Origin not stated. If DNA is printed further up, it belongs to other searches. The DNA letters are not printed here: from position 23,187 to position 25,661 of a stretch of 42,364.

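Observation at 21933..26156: Stand-alone 1407-aa NERD + RecB-like nuclease + SF1B helicase gene beside tRNA-Arg: candidate single-gene nuclease-helicase immunity module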

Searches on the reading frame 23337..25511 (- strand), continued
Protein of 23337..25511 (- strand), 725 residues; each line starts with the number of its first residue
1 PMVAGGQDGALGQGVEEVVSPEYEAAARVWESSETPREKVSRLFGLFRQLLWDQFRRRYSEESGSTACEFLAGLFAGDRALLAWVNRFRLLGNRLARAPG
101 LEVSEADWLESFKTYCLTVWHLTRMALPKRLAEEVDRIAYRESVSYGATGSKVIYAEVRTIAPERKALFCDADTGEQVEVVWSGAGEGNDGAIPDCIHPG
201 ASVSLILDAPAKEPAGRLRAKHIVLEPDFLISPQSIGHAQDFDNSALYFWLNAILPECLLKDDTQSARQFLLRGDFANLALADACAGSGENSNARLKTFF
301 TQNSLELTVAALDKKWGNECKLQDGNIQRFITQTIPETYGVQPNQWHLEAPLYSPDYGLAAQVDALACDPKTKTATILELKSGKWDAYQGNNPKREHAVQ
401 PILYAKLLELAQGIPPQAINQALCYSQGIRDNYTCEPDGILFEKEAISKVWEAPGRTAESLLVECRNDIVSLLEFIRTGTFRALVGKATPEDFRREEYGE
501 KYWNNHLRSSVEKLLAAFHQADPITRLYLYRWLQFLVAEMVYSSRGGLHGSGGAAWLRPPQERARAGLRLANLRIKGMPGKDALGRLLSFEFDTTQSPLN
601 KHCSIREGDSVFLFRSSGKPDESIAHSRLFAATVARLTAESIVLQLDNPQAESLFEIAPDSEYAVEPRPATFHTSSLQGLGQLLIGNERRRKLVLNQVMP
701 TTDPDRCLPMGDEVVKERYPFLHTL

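Call 58: find_encoding_contigs(protein=P0047, flank=10000, max_places=2)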
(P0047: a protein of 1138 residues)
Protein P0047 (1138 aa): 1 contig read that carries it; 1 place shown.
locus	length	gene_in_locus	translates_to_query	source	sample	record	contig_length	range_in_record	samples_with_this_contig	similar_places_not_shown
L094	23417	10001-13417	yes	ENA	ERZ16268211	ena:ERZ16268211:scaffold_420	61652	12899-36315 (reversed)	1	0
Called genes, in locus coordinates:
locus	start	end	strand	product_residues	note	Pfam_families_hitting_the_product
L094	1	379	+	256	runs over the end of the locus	PF13525:YfiO, PF13174:TPR_6 (faint)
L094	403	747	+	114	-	PF01192:RNA_pol_Rpb6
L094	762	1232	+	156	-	PF14126:DUF4293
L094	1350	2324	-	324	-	PF00551:Formyl_trans_N, PF02911:Formyl_trans_C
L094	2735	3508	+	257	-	PF19775:DUF6261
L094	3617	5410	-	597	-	PF00654:Voltage_CLC, PF00571:CBS (faint)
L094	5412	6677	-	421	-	PF13727:CoA_binding_3 (weak), PF02397:Bac_transf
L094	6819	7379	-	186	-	PF01300:Sua5_yciO_yrdC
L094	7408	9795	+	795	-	PF00580:UvrD-helicase, PF13245:AAA_19, PF13604:AAA_30 (faint), PF01443:Viral_helicase1 (faint), PF13361:UvrD_C, PF13538:UvrD_C_2, PF21196:PcrA_UvrD_tudor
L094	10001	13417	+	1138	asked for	PF12705:PDDEXK_1 (weak), PF00270:DEAD (weak), PF13086:AAA_11, PF13245:AAA_19, PF13604:AAA_30, PF13086:AAA_11, PF13087:AAA_12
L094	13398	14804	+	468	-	PF13638:PIN_4, PF02562:PhoH, PF13604:AAA_30 (weak), PF13245:AAA_19 (faint)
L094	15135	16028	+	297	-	PF01545:Cation_efflux, PF16916:ZT_dimer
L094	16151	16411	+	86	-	-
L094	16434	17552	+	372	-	PF09413:DUF2007 (faint), PF00582:Usp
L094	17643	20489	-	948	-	PF02838:Glyco_hydro_20b, PF00728:Glyco_hydro_20, PF13287:Fn3_assoc, PF13290:CHB_HEX_C_1, PF07691:PA14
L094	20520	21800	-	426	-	PF00464:SHMT, PF00155:Aminotran_1_2 (weak)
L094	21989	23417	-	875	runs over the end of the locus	PF02861:Clp_N, PF13191:AAA_16, PF00004:AAA, PF17871:AAA_lid_9, PF00158:Sigma54_activat, PF00004:AAA, PF07724:AAA_2, PF07728:AAA_5, +12 more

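Call 60: find_encoding_contigs(protein=P0029, flank=10000, max_places=2)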
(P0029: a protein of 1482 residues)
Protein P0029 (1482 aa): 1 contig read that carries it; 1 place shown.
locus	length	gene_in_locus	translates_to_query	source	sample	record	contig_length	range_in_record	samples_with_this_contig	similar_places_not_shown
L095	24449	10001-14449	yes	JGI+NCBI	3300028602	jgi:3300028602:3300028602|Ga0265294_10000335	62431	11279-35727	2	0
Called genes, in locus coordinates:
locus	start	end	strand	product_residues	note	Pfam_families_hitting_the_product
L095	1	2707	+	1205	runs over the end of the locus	PF02384:N6_Mtase (faint), PF20473:MmeI_Mtase (faint), PF07669:Eco57I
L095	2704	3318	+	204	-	PF10543:ORF6N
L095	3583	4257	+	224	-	-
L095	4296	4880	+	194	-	-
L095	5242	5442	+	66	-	-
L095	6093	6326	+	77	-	-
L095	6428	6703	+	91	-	-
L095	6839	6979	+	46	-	PF05066:HARE-HTH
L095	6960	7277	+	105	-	PF09720:Unstab_antitox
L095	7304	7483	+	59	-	-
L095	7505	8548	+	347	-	PF08902:DUF1848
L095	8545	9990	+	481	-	PF13606:Ank_3 (faint), PF12796:Ank_2, PF13857:Ank_5, PF24521:Ank_KRIT1 (faint), PF13637:Ank_4, PF12796:Ank_2, PF00023:Ank (weak), PF13637:Ank_4 (weak)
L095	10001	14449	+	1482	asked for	PF00580:UvrD-helicase (faint), PF08378:NERD, PF00270:DEAD (faint), PF13086:AAA_11, PF13245:AAA_19, PF13604:AAA_30 (weak), PF13086:AAA_11, PF13087:AAA_12, +1 more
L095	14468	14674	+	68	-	-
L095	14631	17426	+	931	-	PF00580:UvrD-helicase (faint), PF13245:AAA_19 (faint), PF01443:Viral_helicase1 (faint), PF13538:UvrD_C_2 (weak)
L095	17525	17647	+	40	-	-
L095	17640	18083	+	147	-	PF13310:Virulence_RhuM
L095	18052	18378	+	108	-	PF13310:Virulence_RhuM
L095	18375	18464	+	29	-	-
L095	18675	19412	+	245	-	-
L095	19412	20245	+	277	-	PF00069:Pkinase, PF01636:APH (faint), PF07714:PK_Tyr_Ser-Thr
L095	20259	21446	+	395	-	-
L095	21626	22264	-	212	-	-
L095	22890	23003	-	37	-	-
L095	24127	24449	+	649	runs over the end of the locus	PF00330:Aconitase, PF00694:Aconitase_C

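Call 61: find_encoding_contigs(protein=P0031, flank=10000, max_places=2)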
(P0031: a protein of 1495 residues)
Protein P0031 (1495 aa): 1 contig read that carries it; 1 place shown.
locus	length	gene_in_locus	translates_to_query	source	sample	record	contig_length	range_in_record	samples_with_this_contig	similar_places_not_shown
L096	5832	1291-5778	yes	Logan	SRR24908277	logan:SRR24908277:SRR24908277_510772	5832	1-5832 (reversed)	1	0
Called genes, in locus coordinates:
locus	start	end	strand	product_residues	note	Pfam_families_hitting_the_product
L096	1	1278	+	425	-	?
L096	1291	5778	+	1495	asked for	PF08378:NERD, PF04851:ResIII (faint), PF13086:AAA_11, PF13245:AAA_19, PF13604:AAA_30 (weak), PF13086:AAA_11, PF13087:AAA_12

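Call 62: find_encoding_contigs(protein=P0024, flank=10000, max_places=2)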
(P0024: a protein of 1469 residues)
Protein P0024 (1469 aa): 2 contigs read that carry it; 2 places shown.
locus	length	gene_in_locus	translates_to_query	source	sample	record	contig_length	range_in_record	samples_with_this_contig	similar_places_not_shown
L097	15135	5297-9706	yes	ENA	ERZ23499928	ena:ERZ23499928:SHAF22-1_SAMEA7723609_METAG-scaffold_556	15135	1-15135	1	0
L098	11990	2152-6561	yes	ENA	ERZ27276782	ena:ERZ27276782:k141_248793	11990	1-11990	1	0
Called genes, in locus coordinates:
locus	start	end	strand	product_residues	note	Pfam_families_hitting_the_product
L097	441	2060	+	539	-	PF00342:PGI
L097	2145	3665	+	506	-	PF00005:ABC_tran, PF13555:AAA_29 (faint), PF13304:AAA_21 (faint), PF13401:AAA_22 (faint), PF00005:ABC_tran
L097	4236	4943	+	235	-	PF07963:N_methyl (weak)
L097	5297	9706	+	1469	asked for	PF13086:AAA_11 (weak), PF13245:AAA_19 (faint), PF13604:AAA_30 (weak), PF13086:AAA_11 (weak), PF13087:AAA_12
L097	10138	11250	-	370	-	PF09561:RE_HpaII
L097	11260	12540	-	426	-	PF00145:DNA_methylase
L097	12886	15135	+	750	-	?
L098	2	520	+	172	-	?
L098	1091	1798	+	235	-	PF07963:N_methyl (weak)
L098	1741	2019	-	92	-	-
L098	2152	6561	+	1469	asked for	PF13086:AAA_11 (weak), PF13245:AAA_19 (faint), PF13604:AAA_30 (weak), PF13086:AAA_11 (weak), PF13087:AAA_12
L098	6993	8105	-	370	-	PF09561:RE_HpaII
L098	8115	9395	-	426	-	PF00145:DNA_methylase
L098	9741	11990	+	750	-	?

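Call 67: search_protein_families(library=pfam, proteins=[L095:8545-9990:+, L096:1-1278:+, L095:14631-17426:+], max_evalue=0.01)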
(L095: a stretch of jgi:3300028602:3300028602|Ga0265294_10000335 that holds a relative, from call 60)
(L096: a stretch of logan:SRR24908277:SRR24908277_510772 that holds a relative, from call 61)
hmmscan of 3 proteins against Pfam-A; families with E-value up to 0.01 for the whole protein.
L095:8545-9990:+ (481 aa): 6 families
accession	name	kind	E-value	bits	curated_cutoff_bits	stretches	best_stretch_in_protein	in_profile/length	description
PF12796.13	Ank_2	-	1e-29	103.3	27.3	2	306-389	9-89/90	Ankyrin repeats (3 copies)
PF00023.36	Ank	-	3.4e-28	96.5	21.1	4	394-424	2-32/33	Ankyrin repeat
PF13637.12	Ank_4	-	1.1e-22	80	22.7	3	364-414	1-50/50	Ankyrin repeats (many copies)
PF13606.12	Ank_3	-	4.2e-21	72.9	22.3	1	394-422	2-30/30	Ankyrin repeat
PF13857.12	Ank_5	-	3.8e-19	69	27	3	323-367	10-56/56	Ankyrin repeats (many copies)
PF24521.3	Ank_KRIT1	-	6.3e-07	29.6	80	0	331-383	50-108/149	KRIT1 ankyrin-repeats domain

L096:1-1278:+ (425 aa): 8 families
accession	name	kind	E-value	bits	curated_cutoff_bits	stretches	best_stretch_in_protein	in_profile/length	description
PF12796.13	Ank_2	-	1.3e-28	99.8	27.3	2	242-328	4-87/90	Ankyrin repeats (3 copies)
PF00023.36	Ank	-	1.1e-26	91.9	21.1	4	301-328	2-29/33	Ankyrin repeat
PF13637.12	Ank_4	-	5.8e-25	87.2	22.7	2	339-388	1-50/50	Ankyrin repeats (many copies)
PF13606.12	Ank_3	-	3.3e-21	73.3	22.3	1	368-393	2-27/30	Ankyrin repeat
PF13857.12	Ank_5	-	6.2e-17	62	27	2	287-326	1-41/56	Ankyrin repeats (many copies)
PF24521.3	Ank_KRIT1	-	1.6e-09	38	80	1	239-324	22-108/149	KRIT1 ankyrin-repeats domain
PF23745.1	ANK_LRRK2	-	0.0013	19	27.5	0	348-395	44-91/130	LRRK2 ANK repeat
PF13847.12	Methyltransf_31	-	0.0099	16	27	0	50-157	7-102/145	Methyltransferase domain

L095:14631-17426:+ (931 aa): 5 families
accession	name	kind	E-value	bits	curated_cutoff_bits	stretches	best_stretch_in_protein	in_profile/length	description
PF13538.12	UvrD_C_2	-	5.6e-07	29.8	27.4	1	864-908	4-52/52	UvrD-like helicase C-terminal domain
PF00580.27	UvrD-helicase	-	8.9e-07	29.3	23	1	648-694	209-254/271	UvrD/REP helicase N-terminal domain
PF01443.25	Viral_helicase1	-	9.1e-07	29.3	21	0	860-909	178-228/228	Viral superfamily 1 RNA helicase core domain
PF13245.12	AAA_19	-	1.4e-05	25.7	25.1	1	529-694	13-132/134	AAA domain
PF13361.12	UvrD_C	-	2.8e-05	24.1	25.6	1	858-909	284-347/350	UvrD-like helicase C-terminal domain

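Call 74: find_related_loci(query=A2, collection=viral_contigs, flank=8000)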
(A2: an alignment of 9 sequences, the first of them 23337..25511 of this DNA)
Query A2 (725 aa) in viral_contigs; peptide patterns used: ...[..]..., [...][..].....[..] (x = any residue, [..] = any of these).
46 stretches matched a pattern, but none encodes a relative of the query by tblastn (E <= 1e-3).

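Call 76: search_protein_families(library=ncbifam, proteins=[L095:8545-9990:+, L095:14631-17426:+], max_evalue=0.01)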
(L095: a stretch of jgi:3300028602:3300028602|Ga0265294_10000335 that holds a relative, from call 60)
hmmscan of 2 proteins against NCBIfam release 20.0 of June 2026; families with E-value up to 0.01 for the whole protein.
L095:8545-9990:+ (481 aa): 9 families
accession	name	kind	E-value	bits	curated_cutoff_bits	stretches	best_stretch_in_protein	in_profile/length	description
NF041931.2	MzaA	equivalog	1.7e-20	73.5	800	3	310-379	18-87/726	MZA anti-phage system associated sigma-70 family RNA polymerase sigma factor MzaA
NF043023.1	T4SS_AnkH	equivalog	2e-16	59.8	600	2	304-389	9-94/467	Dot/Icm T4SS effector AnkH/LegA3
NF043029.1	T4SS_AnkY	equivalog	2.7e-15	55.8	600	2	379-468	441-532/543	Dot/Icm T4SS effector AnkY/LegA9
NF043022.1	T4SS_AnkG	equivalog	7e-13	48.1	500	2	289-436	290-445/455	Dot/Icm T4SS effector AnkG/AnkZ/LegA7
NF043028.1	T4SS_AnkX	equivalog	8e-13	47.4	1400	2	294-434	548-692/938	Dot/Icm T4SS effector AnkN/AnkX/LegA8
NF043019.1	T4SS_AnkC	equivalog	3e-05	23.1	450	0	342-394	183-236/459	Dot/Icm T4SS effector AnkC/LegA12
TIGR00870.1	trp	subfamily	5.8e-05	21.3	498.75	0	395-453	132-181/747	transient-receptor-potential calcium channel protein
NF043024.1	T4SS_AnkI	equivalog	0.0001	21.2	550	1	356-435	237-325/439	Dot/Icm T4SS effector AnkI/LegAS4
NF043021.1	T4SS_AnkF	equivalog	0.0012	17.2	1000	0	362-439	587-646/917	Dot/Icm T4SS effector AnkF/LegA14/Ceg31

L095:14631-17426:+ (931 aa): 3 families
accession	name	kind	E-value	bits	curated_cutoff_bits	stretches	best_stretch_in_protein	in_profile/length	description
TIGR00595.1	priA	equivalog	0.00088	17.9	230.35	0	532-582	2-51/509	replication restart helicase PriA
NF008128.0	PRK10876.1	equivalog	0.0033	15.1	1697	1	648-734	374-464/1181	exodeoxyribonuclease V subunit beta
TIGR01447.1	recD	equivalog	0.0035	16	310.15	0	866-909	530-574/597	exodeoxyribonuclease V subunit alpha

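Call 84: search_protein_families(library=padloc, proteins=[P0029, P0050, P0032], max_evalue=0.00001)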
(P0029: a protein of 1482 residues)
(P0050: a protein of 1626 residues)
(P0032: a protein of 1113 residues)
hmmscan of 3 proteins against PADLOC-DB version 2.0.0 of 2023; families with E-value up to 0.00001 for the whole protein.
P0029 (1482 aa): 9 families
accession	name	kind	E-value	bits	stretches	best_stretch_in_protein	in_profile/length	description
PDLC03920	MkoA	-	4.8e-51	172.1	2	1140-1466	767-1093/1112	-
PDLC03921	MkoA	-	7.3e-47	157.8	1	1143-1457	1275-1570/1607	-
PDLC03924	MkoC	-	8e-23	78.5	1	1162-1459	668-949/1136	-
PDLC04474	PDC-M16A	-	1.4e-14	51.5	1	1-201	1-187/917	-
PDLC05064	PDC-S68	-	8.8e-10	34.9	1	1033-1210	688-824/1273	-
PDLC05009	PDC-S37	-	1.2e-09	34.5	0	1324-1451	1069-1194/1550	-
PDLC04470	PDC-M16A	-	2.5e-08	30.6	1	1-121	1-111/895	-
PDLC02895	DpdJ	-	1.5e-07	26.7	1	1164-1468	192-468/2112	DpdJ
PDLC05065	PDC-S68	-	7.3e-06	22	0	1163-1208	702-743/1221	-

P0050 (1626 aa): 9 families
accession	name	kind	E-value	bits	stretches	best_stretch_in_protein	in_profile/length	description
PDLC03920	MkoA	-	1.1e-53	180.9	2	979-1307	764-1099/1112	-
PDLC03921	MkoA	-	6.1e-46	154.8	2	982-1310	1272-1591/1607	-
PDLC03924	MkoC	-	3.9e-31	106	1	996-1295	660-950/1136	-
PDLC04474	PDC-M16A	-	3.8e-21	73.3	1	1-176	1-187/917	-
PDLC04469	PDC-M16A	-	2.4e-17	60.4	1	1-165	1-173/892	-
PDLC05009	PDC-S37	-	1.9e-16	57.1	1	1006-1288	937-1196/1550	-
PDLC04470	PDC-M16A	-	1.1e-12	45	1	33-161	38-165/895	-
PDLC01079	C3a159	-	8.9e-10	36.7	1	1411-1579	47-211/265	methyl transferase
PDLC05065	PDC-S68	-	5.5e-06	22.4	0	985-1050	683-743/1221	-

P0032 (1113 aa): 7 families
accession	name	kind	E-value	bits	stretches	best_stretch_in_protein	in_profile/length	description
PDLC03920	MkoA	-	3.4e-46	156.1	2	782-1108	765-1096/1112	-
PDLC03921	MkoA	-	9.7e-34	114.3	1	783-1100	1271-1574/1607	-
PDLC03924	MkoC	-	2e-25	87.1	1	805-1100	667-951/1136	-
PDLC05064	PDC-S68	-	6.3e-08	28.8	1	694-854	699-824/1273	-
PDLC05009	PDC-S37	-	1.4e-06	24.4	0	808-852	937-974/1550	-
PDLC02895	DpdJ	-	6.4e-06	21.2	0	1004-1109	372-470/2112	DpdJ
PDLC05065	PDC-S68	-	8.9e-06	21.7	0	698-736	623-660/1221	-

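Call 94: search_dna_similar(query=window:23337-25511:-, collection=plasmids, mode=protein, max_evalue=0.00001, max_rows=15)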
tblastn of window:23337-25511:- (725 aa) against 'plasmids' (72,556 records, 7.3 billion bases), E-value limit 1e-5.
Records with a match: 2; places in all: 2; records where one place covers at least 80% of the query: 0.
Best place of each record, by identity: <60% 2.
By first word of the organism name: Phocaeicola 1; Bacteroides 1.
By predicted mobility (MOB-suite, as given by PLSDB): non-mobilizable 2.
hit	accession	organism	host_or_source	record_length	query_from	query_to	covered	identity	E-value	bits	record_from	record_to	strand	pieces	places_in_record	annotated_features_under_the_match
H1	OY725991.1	Phocaeicola massiliensis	-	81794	223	703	66%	23.9%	3e-15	88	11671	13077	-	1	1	none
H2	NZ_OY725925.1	Bacteroides finegoldii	-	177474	206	621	57%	24.6%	2e-10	72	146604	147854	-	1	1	AAA domain-containing protein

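Call 95: search_dna_similar(query=window:23337-25511:-, collection=phages, mode=protein, max_evalue=0.00001, max_rows=10)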
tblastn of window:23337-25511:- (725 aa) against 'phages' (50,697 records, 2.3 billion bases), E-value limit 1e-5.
No match.
